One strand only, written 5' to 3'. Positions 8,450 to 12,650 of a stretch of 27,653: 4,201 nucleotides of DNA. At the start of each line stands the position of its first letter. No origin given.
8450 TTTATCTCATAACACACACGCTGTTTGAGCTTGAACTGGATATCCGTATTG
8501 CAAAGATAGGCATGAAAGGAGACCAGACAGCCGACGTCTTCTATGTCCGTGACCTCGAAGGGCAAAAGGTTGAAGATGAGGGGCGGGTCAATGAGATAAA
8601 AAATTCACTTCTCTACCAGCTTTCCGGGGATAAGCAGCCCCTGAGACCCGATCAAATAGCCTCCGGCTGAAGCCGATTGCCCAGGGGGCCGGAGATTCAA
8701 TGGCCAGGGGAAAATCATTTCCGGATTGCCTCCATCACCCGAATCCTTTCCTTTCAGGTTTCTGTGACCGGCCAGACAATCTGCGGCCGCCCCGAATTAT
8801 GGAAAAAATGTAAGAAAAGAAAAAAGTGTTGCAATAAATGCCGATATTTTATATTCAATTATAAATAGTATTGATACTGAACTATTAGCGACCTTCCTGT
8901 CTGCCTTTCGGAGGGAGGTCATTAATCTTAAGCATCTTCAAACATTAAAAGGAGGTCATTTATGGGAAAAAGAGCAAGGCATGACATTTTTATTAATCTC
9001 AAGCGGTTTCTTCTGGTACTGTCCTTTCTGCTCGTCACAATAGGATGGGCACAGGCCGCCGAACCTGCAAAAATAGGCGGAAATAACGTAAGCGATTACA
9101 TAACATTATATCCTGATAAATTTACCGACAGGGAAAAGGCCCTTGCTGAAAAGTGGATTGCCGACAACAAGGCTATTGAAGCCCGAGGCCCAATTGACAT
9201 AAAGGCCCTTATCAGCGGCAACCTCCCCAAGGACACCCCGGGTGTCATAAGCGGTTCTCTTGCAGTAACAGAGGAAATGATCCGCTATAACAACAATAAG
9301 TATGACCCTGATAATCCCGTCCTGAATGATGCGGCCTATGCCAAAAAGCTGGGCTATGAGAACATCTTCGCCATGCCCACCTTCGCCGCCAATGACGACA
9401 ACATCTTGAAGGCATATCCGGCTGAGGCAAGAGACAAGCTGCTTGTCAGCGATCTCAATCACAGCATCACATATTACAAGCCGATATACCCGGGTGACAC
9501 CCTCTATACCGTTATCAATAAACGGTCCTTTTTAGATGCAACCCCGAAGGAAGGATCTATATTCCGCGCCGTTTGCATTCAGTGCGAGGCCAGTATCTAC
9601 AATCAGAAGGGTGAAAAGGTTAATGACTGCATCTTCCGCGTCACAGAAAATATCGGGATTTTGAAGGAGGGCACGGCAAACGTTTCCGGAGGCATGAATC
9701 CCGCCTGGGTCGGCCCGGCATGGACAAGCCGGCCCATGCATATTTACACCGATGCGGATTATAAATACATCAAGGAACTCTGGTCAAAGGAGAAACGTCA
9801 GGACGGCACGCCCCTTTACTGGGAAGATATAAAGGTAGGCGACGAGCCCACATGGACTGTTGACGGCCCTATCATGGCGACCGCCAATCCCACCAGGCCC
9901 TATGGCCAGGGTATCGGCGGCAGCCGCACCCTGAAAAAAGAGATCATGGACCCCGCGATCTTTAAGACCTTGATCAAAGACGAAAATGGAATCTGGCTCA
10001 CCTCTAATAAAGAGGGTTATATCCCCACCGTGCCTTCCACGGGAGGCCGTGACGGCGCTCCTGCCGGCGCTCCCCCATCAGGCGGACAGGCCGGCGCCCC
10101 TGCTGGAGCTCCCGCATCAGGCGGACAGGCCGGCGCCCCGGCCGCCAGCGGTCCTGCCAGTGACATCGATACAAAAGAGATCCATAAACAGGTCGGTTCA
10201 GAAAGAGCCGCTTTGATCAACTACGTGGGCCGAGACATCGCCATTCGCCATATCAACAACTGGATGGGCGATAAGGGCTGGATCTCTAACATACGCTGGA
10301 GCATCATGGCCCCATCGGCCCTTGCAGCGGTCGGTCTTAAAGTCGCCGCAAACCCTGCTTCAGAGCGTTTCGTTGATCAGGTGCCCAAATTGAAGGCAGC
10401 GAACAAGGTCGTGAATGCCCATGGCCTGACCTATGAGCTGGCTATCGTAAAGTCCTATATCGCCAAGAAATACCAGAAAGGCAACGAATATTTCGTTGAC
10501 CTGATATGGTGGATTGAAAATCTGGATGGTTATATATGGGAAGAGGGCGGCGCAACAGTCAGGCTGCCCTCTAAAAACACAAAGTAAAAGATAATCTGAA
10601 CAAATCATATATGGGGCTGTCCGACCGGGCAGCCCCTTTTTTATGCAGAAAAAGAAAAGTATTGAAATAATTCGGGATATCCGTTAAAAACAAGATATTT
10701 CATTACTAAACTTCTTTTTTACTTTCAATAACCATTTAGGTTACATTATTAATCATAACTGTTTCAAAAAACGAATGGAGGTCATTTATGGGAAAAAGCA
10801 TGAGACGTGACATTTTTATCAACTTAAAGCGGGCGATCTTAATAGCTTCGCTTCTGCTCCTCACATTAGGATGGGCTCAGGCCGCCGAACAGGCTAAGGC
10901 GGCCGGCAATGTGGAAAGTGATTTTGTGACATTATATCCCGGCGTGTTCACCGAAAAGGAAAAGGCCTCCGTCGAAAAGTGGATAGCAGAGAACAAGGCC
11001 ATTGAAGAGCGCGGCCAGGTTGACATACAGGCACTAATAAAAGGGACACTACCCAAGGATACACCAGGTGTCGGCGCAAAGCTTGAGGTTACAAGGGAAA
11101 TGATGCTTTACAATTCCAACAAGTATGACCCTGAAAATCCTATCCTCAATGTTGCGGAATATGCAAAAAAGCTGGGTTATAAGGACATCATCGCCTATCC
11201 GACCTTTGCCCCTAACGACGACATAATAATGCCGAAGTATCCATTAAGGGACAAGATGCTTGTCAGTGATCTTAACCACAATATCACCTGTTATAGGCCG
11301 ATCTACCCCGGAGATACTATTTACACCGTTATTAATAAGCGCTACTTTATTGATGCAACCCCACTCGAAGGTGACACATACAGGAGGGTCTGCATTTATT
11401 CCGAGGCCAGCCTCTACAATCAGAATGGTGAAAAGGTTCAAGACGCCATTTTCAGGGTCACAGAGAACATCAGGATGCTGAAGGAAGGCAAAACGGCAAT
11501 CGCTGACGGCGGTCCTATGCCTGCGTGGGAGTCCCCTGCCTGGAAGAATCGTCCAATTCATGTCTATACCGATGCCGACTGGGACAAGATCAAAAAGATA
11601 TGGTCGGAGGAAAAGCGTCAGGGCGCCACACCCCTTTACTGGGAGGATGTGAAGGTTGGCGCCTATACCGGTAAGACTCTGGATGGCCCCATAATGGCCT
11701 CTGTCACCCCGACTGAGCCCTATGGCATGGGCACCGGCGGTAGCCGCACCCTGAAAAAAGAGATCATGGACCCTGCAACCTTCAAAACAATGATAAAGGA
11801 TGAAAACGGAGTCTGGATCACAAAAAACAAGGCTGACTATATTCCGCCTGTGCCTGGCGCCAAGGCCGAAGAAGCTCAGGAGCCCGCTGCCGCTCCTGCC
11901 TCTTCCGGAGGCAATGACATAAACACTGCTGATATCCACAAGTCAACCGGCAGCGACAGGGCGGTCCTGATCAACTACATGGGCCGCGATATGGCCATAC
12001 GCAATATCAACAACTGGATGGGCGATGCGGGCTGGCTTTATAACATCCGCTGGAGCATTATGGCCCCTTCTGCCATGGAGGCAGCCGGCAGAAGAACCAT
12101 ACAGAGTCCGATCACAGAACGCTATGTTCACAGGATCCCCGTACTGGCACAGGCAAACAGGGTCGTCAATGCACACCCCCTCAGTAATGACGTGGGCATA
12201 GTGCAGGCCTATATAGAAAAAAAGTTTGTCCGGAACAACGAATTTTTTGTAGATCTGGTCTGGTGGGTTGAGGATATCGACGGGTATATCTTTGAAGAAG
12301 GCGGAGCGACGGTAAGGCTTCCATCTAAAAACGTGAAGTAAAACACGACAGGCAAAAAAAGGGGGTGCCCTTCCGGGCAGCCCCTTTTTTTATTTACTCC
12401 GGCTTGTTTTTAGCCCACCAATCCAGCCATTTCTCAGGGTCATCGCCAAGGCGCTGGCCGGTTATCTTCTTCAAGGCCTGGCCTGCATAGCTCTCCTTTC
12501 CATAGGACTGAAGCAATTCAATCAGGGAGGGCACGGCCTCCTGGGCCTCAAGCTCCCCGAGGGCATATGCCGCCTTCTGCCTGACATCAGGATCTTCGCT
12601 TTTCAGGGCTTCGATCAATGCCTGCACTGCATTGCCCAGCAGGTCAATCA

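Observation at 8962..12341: Tandem exported double-hotdog (MaoC-like) proteins inside the gln cluster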

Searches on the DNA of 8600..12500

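Call 68: search_rna_families(source=window, start=8600, end=12500, threshold=evalue, max_evalue=1)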
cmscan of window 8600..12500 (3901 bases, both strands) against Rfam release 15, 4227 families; matches with E-value up to 1: 1.
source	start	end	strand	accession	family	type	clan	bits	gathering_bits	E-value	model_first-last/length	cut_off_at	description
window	12360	12398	+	RF00519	suhB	Gene; sRNA;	CL00108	19.8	41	0.82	1-77/77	no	Makes More Granules Regulator RNA (mmgR)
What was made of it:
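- Tried and rejected: An Rfam scan of 8600-12500 found no riboswitch or leader RNA that could hint at a ligand (call 68).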

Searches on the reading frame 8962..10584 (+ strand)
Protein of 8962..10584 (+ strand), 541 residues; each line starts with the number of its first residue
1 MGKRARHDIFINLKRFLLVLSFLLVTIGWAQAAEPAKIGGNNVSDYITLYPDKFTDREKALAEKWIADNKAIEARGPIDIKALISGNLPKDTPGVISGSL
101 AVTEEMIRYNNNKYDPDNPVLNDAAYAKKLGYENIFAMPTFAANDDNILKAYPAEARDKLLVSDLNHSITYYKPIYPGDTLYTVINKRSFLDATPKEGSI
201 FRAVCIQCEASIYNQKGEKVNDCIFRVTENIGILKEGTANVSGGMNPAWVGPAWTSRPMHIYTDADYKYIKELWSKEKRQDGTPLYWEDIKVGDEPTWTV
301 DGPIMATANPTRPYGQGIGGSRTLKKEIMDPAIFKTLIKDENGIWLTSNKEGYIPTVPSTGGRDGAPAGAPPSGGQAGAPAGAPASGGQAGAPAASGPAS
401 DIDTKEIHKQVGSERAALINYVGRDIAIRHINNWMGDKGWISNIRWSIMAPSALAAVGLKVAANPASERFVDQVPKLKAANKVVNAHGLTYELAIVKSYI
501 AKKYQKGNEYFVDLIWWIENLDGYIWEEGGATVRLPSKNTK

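Call 3: search_protein_families(library=pfam, proteins=[window:8962-10584:+], max_evalue=1)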
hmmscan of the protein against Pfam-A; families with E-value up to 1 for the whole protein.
window:8962-10584:+ (541 aa): 2 families
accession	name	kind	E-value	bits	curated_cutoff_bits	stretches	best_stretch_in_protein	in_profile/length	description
PF13452.11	FAS1_DH_region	-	6.2e-05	23.6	22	1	100-221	12-130/132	FAS1-like, dehydratase domain region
PF16677.11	GP3_package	-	0.12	13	29.4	1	477-521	27-71/105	DNA-packaging protein gp3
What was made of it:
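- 8962..10587 (+): p1: 541-aa exported double-hotdog protein. PF13452 hit at residues 100-221 (call 3).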

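Call 4: search_protein_families(library=ncbifam, proteins=[window:8962-10584:+], max_evalue=1)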
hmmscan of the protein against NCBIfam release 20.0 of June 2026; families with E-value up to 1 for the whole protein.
window:8962-10584:+ (541 aa): 4 families
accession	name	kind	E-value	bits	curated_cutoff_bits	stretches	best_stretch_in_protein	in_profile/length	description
NF040624.1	HadA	equivalog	0.00058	20.1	180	1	102-195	13-110/144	(3R)-hydroxyacyl-ACP dehydratase subunit HadA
NF040620.1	fused_HadA_HadB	exception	0.003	17.1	350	1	102-197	13-112/329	fused (3R)-hydroxyacyl-ACP dehydratase subunits HadA/HadB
NF010244.0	PRK13691.1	exception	0.039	13.8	221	1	101-190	19-112/166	(3R)-hydroxyacyl-ACP dehydratase subunit HadC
NF010245.0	PRK13692.1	equivalog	0.05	13.4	232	1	102-193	20-115/159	(3R)-hydroxyacyl-ACP dehydratase subunit HadA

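Call 6: search_solved_structures(query=window:8962-10584:+, max_evalue=10, show_alignments=3)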
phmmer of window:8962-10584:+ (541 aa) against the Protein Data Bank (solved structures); distinct sequences matched with E-value up to 10: 4.
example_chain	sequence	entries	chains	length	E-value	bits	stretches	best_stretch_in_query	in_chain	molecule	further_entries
4v7e_Cs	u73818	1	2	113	0.45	12.3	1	360-399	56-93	Acidic ribosomal protein P2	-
8dy2_A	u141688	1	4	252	0.91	11.2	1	285-391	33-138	spFv GLK1 LH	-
1afc_A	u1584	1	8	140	1.7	10.4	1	41-108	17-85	ACIDIC FIBROBLAST GROWTH FACTOR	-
1bar_A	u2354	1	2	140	1.8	10.2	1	41-108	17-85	ACIDIC FIBROBLAST GROWTH FACTOR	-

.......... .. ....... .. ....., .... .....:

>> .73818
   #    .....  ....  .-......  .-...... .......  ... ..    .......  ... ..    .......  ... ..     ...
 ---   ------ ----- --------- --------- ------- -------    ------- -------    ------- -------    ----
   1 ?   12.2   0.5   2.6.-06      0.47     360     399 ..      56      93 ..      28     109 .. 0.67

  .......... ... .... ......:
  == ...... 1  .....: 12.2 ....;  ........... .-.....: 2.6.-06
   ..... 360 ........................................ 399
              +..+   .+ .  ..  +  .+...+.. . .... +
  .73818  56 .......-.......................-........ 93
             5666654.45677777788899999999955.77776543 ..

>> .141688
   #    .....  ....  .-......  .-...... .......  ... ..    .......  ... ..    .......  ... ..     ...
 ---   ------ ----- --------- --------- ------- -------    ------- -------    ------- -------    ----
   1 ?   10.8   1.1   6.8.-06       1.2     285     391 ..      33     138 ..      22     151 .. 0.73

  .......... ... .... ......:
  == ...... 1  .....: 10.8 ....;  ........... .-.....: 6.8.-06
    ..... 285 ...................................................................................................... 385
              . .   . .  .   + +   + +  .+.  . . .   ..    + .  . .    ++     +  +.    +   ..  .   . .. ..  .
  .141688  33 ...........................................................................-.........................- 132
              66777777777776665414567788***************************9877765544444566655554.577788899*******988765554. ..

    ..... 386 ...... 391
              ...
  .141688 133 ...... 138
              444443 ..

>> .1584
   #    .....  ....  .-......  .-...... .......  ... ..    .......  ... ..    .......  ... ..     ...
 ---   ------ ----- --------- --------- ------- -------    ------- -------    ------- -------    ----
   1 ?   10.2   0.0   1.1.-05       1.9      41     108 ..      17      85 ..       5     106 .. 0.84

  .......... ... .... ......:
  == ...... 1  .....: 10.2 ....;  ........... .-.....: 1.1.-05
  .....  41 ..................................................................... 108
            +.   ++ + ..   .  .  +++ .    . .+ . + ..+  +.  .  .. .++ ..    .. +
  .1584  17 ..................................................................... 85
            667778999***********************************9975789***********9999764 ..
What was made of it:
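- Tried and rejected: A single-sequence search of PDB sequences found nothing (call 6).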

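Call 83: predict_structure(alignment_id=A5)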
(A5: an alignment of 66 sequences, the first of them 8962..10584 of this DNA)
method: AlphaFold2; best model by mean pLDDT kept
length: 541 residues; sequences in the alignment: 66
mean_pLDDT: 90.1   pTM: 0.87
mean pLDDT of the five models: 90.1, 89.1, 88.5, 88.5, 87.9
residues with pLDDT >= 90: 424; 70-90: 60; 50-70: 22; < 50: 35
segments of 3 or more residues with pLDDT < 50: 365-396
pLDDT, mean of each block of 10 residues (from residue 1): 62 86 74 77 96 96 97 97 96 92 96 97 98 98 94 95 98 98 98 98 98 98 98 95 82 93 98 95 94 98 95 91 97 98 96 91 43 36 41 48 81 88 98 97 98 96 97 98 98 98 98 99 98 97 67
secondary structure, 60 per line:
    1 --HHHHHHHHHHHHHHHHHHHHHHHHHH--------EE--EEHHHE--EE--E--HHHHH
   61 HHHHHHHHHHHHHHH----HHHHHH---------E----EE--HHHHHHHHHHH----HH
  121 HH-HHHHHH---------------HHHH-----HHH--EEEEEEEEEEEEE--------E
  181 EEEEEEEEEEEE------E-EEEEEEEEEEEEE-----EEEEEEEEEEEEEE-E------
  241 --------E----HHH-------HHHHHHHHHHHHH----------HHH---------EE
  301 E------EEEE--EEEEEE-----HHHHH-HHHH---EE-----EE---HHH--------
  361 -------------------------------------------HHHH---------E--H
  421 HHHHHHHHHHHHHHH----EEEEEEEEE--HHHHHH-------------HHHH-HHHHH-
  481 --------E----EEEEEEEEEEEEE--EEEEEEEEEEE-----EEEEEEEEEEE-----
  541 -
elements in order: H3-28 H56-75 H80-85 H104-114 H119-122 H124-129 H145-148 E159-171 E180-192 E201-213 E219-232 H264-276 E299-301 E308-311 E314-319 H325-329 H331-334 H404-407 H420-435 E440-448 H451-456 H470-473 H475-479 E494-506 E509-519 E525-535
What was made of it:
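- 8962..10587 (+): AF2 pLDDT 90.1 (call 83).
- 8962..9057 (+): p1 signal peptide (32 codons, predicted cleavage AQA|AE). Low-confidence N-terminal helix detached from the fold (call 83).
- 10036..10161 (+): p1 disordered Gly/Pro/Ala-rich insertion inside the second hotdog; contains a 39-bp tandem repeat (10053-10144). AF2 pLDDT below 50 at residues 365-396 (call 83).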

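Call 85: fold_search(model_id=the predicted structure, library=pdb)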
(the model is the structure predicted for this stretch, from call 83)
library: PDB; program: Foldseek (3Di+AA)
matches with E <= 10: 1544; with E <= 0.001: 136
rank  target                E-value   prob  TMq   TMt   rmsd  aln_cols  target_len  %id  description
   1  8hgn                  4.2e-10  1.00  0.34  0.50  13.1       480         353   12  Crystal structure of MeaC (Mesaconyl-CoA hydratase) (released 2023-09-27)
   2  4e3e_A                4.7e-10  1.00  0.35  0.51  13.9       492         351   11  CRYSTAL STRUCTURE OF putative MaoC domain protein dehydratase from Chloroflexus aurantiacus J-10-fl (released 2012-03-21)
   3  5i7n                  8.2e-10  1.00  0.39  0.61  13.3       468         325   13  MaoC-like dehydratase (released 2016-07-06)
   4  4v12                  4.0e-09  1.00  0.37  0.57  14.0       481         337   12  Crystal structure of the MSMEG_6754 dehydratase from Mycobacterium smegmatis (released 2015-03-18)
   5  2bi0                  1.9e-07  1.00  0.36  0.55  14.0       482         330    8  RV0216, A conserved hypothetical protein from Mycobacterium tuberculosis that is essential for bacterial survival during (released 2005-04-25)
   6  6ql5_G                6.9e-07  1.00  0.28  0.09  23.9       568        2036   12  Structure of fatty acid synthase complex with bound gamma subunit from Saccharomyces cerevisiae at 2.8 angstrom (released 2020-03-18)
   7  7q5s_B                7.3e-07  1.00  0.29  0.09  23.3       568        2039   11  Protein community member fatty acid synthase complex from C. thermophilum (released 2022-02-02)
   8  8psf_G                9.1e-07  1.00  0.28  0.08  24.1       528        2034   10  Asymmetric unit of the yeast fatty acid synthase in non-rotated state with ACP at the acetyl transferase domain (FASx  (released 2023-11-22)
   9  9p4v_A                1.1e-06  1.00  0.28  0.08  24.5       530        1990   11  Atomic model of wild type S. cerevisiae Fatty Acid Synthase (FAS) in complex with Palmitoyl-CoA (in vitro binding) (released 2025-08-27)
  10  6ta1_C                1.3e-06  1.00  0.30  0.09  25.3       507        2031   11  Fatty acid synthase of S. cerevisiae (released 2019-11-06)
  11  9p4w_A                1.4e-06  1.00  0.29  0.08  24.1       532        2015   11  Atomic model of wild type S. cerevisiae Fatty Acid Synthase (FAS) (released 2025-08-27)
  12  2uv8_G                1.9e-06  1.00  0.30  0.09  22.8       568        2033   11  Crystal structure of yeast fatty acid synthase with stalled acyl carrier protein at 3.1 angstrom resolution (released 2007-04-17)
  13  8prv_G                2.0e-06  1.00  0.29  0.08  23.5       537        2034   10  Asymmetric unit of the yeast fatty acid synthase in the non-rotated state with ACP at the ketosreductase domain (FASam (released 2023-11-22)
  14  7mku_A                3.0e-06  1.00  0.30  0.49  13.1       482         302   10  Crystal Structure of ENOYL COA-HYDRATASE2 from Arabidopsis thaliana (released 2022-05-11)
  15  6ql9_L                3.2e-06  1.00  0.29  0.09  22.9       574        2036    9  Structure of Fatty acid synthase complex from Saccharomyces cerevisiae at 2.9 Angstrom (released 2020-03-18)
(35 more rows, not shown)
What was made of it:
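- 8962..10587 (+): Foldseek matches MeaC, 4e3e and 5i7n (call 85).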
